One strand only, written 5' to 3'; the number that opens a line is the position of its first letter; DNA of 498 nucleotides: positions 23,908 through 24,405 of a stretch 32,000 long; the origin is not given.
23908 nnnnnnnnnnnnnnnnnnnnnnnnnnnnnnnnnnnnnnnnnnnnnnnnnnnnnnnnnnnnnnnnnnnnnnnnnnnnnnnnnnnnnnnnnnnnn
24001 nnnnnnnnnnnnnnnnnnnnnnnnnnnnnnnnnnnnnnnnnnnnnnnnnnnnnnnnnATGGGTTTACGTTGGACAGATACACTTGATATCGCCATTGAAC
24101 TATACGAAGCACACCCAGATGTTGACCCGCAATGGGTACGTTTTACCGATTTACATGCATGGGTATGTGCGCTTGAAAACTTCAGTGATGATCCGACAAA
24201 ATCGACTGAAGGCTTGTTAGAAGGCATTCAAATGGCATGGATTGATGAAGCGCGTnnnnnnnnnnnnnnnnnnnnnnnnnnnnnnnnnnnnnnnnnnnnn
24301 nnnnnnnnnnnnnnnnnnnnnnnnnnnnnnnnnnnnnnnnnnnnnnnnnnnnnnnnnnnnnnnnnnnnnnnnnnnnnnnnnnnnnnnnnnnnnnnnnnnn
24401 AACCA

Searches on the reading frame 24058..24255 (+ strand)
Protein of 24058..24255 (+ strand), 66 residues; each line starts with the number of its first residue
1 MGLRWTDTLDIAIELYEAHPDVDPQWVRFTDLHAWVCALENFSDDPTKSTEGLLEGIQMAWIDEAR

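Call 3: search_protein_families(library=pfam, proteins=[window:24058-24255:+], max_evalue=1)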
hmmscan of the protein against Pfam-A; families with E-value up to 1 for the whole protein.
window:24058-24255:+ (66 aa): 1 family
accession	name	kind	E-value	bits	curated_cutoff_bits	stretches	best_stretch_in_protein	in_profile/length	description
PF04384.18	Fe-S_assembly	-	3.5e-32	111.3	25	1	3-65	1-63/64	Iron-sulphur cluster assembly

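Call 13: find_encoding_contigs(protein=window:24058-24255:+, flank=6000, max_places=10)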
Protein window:24058-24255:+ (66 aa): 24 contigs read that carry it; 10 places shown.
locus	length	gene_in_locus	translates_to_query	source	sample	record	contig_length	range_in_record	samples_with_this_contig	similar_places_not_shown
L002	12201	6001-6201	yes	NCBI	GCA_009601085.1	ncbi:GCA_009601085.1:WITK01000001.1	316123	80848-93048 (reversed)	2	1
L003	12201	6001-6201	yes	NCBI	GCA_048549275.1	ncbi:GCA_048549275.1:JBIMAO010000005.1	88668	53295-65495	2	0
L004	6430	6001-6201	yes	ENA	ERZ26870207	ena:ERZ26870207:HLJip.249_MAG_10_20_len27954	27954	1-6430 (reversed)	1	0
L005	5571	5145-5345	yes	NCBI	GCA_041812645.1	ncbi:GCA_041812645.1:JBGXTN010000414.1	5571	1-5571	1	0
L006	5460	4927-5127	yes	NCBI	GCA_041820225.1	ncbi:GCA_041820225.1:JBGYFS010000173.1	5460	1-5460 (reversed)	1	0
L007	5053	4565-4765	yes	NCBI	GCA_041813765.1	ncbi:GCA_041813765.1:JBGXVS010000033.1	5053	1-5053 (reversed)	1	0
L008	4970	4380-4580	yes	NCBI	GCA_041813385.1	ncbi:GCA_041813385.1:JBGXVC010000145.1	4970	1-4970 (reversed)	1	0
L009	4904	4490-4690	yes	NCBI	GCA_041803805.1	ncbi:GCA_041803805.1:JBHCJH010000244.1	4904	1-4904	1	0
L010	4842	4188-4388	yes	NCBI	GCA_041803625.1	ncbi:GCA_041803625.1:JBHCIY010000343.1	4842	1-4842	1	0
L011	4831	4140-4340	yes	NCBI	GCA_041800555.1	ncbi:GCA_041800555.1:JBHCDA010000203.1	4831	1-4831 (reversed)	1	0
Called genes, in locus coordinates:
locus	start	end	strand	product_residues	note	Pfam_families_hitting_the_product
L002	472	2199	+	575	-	PF02776:TPP_enzyme_N, PF00205:TPP_enzyme_M, PF02775:TPP_enzyme_C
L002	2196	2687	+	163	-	PF01842:ACT, PF22629:ACT_AHAS_ss, PF13710:ACT_5, PF10369:ALS_ss_C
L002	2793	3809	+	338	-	PF02826:2-Hacid_dh_C (weak), PF03446:NAD_binding_2 (faint), PF03807:F420_oxidored (faint), PF07991:KARI_N, PF01450:KARI_C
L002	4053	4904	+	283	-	PF16872:putAbiC (weak)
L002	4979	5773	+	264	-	-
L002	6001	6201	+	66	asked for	PF04384:Fe-S_assembly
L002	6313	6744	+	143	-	PF00334:NDK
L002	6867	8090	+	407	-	PF21016:RlmN_N, PF04055:Radical_SAM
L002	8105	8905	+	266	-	PF13424:TPR_12 (faint), PF21033:RMD1-3 (faint), PF00515:TPR_1 (faint), PF17874:TPR_MalT (faint), PF07719:TPR_2 (faint), PF23914:TPR_CcmH_CycH (weak), PF13431:TPR_17 (weak), PF13432:TPR_16 (weak), +5 more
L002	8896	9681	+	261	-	PF13413:HTH_25, PF13464:RodZ_C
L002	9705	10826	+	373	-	PF04551:GcpE, PF26540:GcpE_C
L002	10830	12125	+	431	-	PF13393:tRNA-synt_His, PF00587:tRNA-synt_2b, PF03129:HGTP_anticodon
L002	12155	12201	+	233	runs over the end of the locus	PF09976:TPR_21, PF17874:TPR_MalT (faint)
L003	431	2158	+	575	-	PF02776:TPP_enzyme_N, PF00205:TPP_enzyme_M, PF02775:TPP_enzyme_C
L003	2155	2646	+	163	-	PF01842:ACT, PF22629:ACT_AHAS_ss, PF13710:ACT_5, PF10369:ALS_ss_C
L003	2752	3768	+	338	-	PF02826:2-Hacid_dh_C (weak), PF03446:NAD_binding_2 (faint), PF03807:F420_oxidored (weak), PF07991:KARI_N, PF01450:KARI_C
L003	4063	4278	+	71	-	-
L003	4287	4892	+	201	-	PF11185:DUF2971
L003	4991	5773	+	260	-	-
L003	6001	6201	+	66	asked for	PF04384:Fe-S_assembly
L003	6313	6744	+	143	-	PF00334:NDK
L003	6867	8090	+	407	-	PF21016:RlmN_N, PF04055:Radical_SAM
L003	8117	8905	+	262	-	PF13424:TPR_12 (faint), PF17874:TPR_MalT (faint), PF21033:RMD1-3 (faint), PF00515:TPR_1 (faint), PF13428:TPR_14 (faint), PF23914:TPR_CcmH_CycH (weak), PF13431:TPR_17 (weak), PF13432:TPR_16 (weak), +5 more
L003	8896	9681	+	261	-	PF13413:HTH_25, PF13464:RodZ_C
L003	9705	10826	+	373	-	PF04551:GcpE, PF26540:GcpE_C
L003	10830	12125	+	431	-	PF13393:tRNA-synt_His, PF00587:tRNA-synt_2b, PF03129:HGTP_anticodon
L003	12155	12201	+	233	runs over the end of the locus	PF09976:TPR_21, PF17874:TPR_MalT (faint)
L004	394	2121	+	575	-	PF02776:TPP_enzyme_N, PF00205:TPP_enzyme_M, PF02775:TPP_enzyme_C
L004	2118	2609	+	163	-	PF01842:ACT, PF22629:ACT_AHAS_ss, PF13710:ACT_5, PF10369:ALS_ss_C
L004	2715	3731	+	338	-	PF02826:2-Hacid_dh_C (weak), PF03446:NAD_binding_2 (faint), PF03807:F420_oxidored (weak), PF07991:KARI_N, PF01450:KARI_C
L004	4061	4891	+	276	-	PF11185:DUF2971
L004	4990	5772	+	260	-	-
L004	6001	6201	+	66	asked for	PF04384:Fe-S_assembly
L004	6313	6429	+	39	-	?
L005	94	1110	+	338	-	PF02826:2-Hacid_dh_C (weak), PF03446:NAD_binding_2 (faint), PF03807:F420_oxidored (weak), PF07991:KARI_N, PF01450:KARI_C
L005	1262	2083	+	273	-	PF16872:putAbiC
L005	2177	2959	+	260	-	-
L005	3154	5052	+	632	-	PF13581:HATPase_c_2 (faint), PF02518:HATPase_c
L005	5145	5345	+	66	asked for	PF04384:Fe-S_assembly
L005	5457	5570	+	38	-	PF00334:NDK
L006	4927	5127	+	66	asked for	PF04384:Fe-S_assembly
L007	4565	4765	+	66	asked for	PF04384:Fe-S_assembly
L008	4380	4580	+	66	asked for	PF04384:Fe-S_assembly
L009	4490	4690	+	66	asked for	PF04384:Fe-S_assembly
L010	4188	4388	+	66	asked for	PF04384:Fe-S_assembly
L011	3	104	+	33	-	?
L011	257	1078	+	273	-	PF16872:putAbiC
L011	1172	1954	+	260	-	-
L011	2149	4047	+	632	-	PF13581:HATPase_c_2 (weak), PF02518:HATPase_c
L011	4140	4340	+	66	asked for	PF04384:Fe-S_assembly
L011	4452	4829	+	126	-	?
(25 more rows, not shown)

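Call 23: find_related_loci(query=window:24058-24255:+, collection=genome_contigs, flank=6000)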
Query window:24058-24255:+ (66 aa) in genome_contigs; peptide patterns used: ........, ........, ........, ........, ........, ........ (x = any residue, [..] = any of these).
600 stretches matched a pattern (row limit reached: there are more); 517 encode a relative of the query (tblastn E <= 1e-3); the best 80 are kept; 80 distinct loci.
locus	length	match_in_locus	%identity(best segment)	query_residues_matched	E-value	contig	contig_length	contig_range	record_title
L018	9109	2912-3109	95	1-66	1e-39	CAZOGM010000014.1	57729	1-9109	MAG TPA_asm: uncultured Acinetobacter sp. isolate SRP314395_co1_15 genome assembly, contig: NODE_316_length_57729_cov_67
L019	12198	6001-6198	92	1-66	3e-38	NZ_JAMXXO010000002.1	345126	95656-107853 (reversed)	Acinetobacter lwoffii strain VE192-9 contig00002, whole genome shotgun sequence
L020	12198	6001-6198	91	1-66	2e-38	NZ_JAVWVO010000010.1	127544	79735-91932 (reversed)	MAG: Acinetobacter sp. isolate CGS3Y4-bin47 NODE_10_length_127544_cov_557.756360, whole genome shotgun sequence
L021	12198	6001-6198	92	1-66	3e-38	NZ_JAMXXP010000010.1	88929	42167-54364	Acinetobacter lwoffii strain VE196-10 contig00010, whole genome shotgun sequence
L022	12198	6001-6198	92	1-66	2e-38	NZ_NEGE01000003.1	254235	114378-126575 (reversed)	Acinetobacter sp. ANC 4169 Contig3, whole genome shotgun sequence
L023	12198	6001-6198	92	1-66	3e-38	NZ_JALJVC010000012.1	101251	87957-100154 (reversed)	Acinetobacter lwoffii strain P134B contig00012, whole genome shotgun sequence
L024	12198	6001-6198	92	1-66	3e-38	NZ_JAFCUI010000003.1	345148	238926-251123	Acinetobacter sp. TWP2-2-3 NODE_3_length_345148_cov_112.594967, whole genome shotgun sequence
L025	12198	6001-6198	92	1-66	3e-38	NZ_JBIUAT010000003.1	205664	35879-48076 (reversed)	Acinetobacter sp. NPDC052428 NPDC052428_411_D4.ctg-0003, whole genome shotgun sequence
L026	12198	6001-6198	92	1-66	3e-38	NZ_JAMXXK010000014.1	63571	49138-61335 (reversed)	Acinetobacter lwoffii strain S246-3 contig00014, whole genome shotgun sequence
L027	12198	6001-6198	92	1-66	3e-38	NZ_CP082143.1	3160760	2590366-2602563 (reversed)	Acinetobacter lwoffii strain ED23-35 chromosome, complete genome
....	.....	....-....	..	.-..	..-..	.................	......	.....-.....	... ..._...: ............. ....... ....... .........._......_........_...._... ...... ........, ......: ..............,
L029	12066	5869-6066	92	1-66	3e-38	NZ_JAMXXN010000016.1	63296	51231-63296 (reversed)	Acinetobacter lwoffii strain S332-3 contig00016, whole genome shotgun sequence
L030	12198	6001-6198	92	1-66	3e-38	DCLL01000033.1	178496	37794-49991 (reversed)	MAG TPA_asm: Acinetobacter lwoffii isolate UBA1649 UBA1649_contig_190, whole genome shotgun sequence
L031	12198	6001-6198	92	1-66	3e-38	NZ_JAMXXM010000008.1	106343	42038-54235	Acinetobacter lwoffii strain S298-4 contig00008, whole genome shotgun sequence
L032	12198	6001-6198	91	1-66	2e-38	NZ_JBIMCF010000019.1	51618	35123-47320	Acinetobacter johnsonii strain ULE_I042 NODE_19_length_51618_cov_435.424390, whole genome shotgun sequence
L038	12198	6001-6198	91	1-66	5e-38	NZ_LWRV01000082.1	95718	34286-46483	Acinetobacter portensis strain AC 877 contig_61, whole genome shotgun sequence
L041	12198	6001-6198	91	1-66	8e-38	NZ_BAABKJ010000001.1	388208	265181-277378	Acinetobacter kookii strain JCM 18512 sequence01, whole genome shotgun sequence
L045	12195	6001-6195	89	1-65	5e-37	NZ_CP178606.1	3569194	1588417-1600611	Acinetobacter sp. A7.4 chromosome, complete genome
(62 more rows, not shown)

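Call 42: search_protein_families(library=padloc, proteins=[L004:4052-4888:+, L005:3154-5049:+, L038:2935-3891:+], max_evalue=0.1)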
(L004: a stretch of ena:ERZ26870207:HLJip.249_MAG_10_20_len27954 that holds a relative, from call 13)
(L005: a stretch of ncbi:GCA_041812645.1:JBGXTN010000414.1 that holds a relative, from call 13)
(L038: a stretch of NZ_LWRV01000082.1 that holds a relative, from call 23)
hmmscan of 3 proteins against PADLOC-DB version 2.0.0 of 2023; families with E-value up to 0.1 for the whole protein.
L004:4052-4888:+ (279 aa): 5 families
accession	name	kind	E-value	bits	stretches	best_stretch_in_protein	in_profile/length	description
PDLC04990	PDC-S31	-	1e-25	89.1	2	59-179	104-205/259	-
PDLC04994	PDC-S31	-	6.2e-21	72.9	2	59-195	115-224/273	-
PDLC04991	PDC-S31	-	1.2e-19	68.8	1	4-174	1-147/208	-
PDLC04992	PDC-S31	-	1.7e-07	29.3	1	61-173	53-158/220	-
PDLC04993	PDC-S31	-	4.4e-05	20.9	1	6-176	17-178/245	-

L005:3154-5049:+ (632 aa): 1 family
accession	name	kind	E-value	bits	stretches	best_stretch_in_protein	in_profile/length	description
PDLC03419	REase_II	-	0.053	9.8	1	548-601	29-81/695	Type II restriction enzyme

L038:2935-3891:+ (319 aa): 0 families

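Call 43: search_protein_families(library=pfam, proteins=[L004:4052-4888:+, L005:3154-5049:+, L038:2935-3891:+, L041:4048-5325:+, L041:5360-5908:+, L005:1262-2080:+], max_evalue=0.01)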
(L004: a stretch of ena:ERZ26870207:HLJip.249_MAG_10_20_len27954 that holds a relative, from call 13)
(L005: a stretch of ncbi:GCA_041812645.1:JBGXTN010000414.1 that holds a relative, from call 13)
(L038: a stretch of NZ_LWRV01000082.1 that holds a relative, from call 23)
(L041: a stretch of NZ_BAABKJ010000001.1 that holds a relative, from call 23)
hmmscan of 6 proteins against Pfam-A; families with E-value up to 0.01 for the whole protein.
L004:4052-4888:+ (279 aa): 1 family
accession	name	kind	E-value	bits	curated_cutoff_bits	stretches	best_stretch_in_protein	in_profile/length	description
PF11185.13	DUF2971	-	2.4e-10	42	22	1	79-171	1-89/89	Protein of unknown function (DUF2971)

L005:3154-5049:+ (632 aa): 4 families
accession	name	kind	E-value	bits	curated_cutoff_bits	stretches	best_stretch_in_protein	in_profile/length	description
PF02518.31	HATPase_c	-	1.5e-11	45.1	26.4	1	543-628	5-106/111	Histidine kinase-, DNA gyrase B-, and HSP90-like ATPase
PF13581.12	HATPase_c_2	-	1.1e-05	25.8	27.4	1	544-594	32-87/127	Histidine kinase-like ATPase domain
PF07695.17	7TMR-DISM_7TM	-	5.6e-05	23.6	29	1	199-392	5-200/205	7TM diverse intracellular signalling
PF13589.12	HATPase_c_3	-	0.0028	18.1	25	1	545-598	4-56/137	Histidine kinase-, DNA gyrase B-, and HSP90-like ATPase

L038:2935-3891:+ (319 aa): 1 family
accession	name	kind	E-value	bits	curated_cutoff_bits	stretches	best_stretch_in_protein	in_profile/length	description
PF14689.11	SPOB_a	-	0.0023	17.9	28.1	0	103-123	32-52/62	Sensor_kinase_SpoOB-type, alpha-helical domain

L041:4048-5325:+ (426 aa): 6 families
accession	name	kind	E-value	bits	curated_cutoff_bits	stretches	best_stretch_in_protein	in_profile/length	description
PF00534.26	Glycos_transf_1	-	9.2e-33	113.6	26.4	1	238-382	6-155/172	Glycosyl transferases group 1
PF13692.12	Glyco_trans_1_4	-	1e-31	110.5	27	1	248-382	2-139/142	Glycosyl transferases group 1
PF13439.12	Glyco_transf_4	-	4e-25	89.2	28.5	1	59-226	1-169/170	Glycosyltransferase Family 4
PF13579.12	Glyco_trans_4_4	-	5.6e-10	40.2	29.7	1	60-212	1-147/158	Glycosyl transferase 4-like domain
PF20706.3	GT4-conflict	-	3.8e-08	33.2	26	1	244-348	194-310/385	Family 4 Glycosyltransferase in conflict systems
PF13477.12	Glyco_trans_4_2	-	0.0011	19.6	23.4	1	67-174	14-119/139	Glycosyl transferase 4-like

L041:5360-5908:+ (183 aa): 3 families
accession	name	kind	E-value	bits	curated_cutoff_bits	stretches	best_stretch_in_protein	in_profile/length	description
PF01569.27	PAP2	-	2.8e-24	85.8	27.2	1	65-173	2-122/130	PAP2 superfamily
PF14378.12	PAP2_3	-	3.1e-06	27.6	27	1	106-169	123-188/190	PAP2 superfamily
PF14360.12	PAP2_C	-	0.0098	16.9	27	1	112-167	8-67/74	PAP2 superfamily C-terminal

L005:1262-2080:+ (273 aa): 1 family
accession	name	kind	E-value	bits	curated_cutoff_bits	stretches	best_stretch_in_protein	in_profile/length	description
PF16872.10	putAbiC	-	7.9e-08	33.1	22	1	169-246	2-76/80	Putative phage abortive infection protein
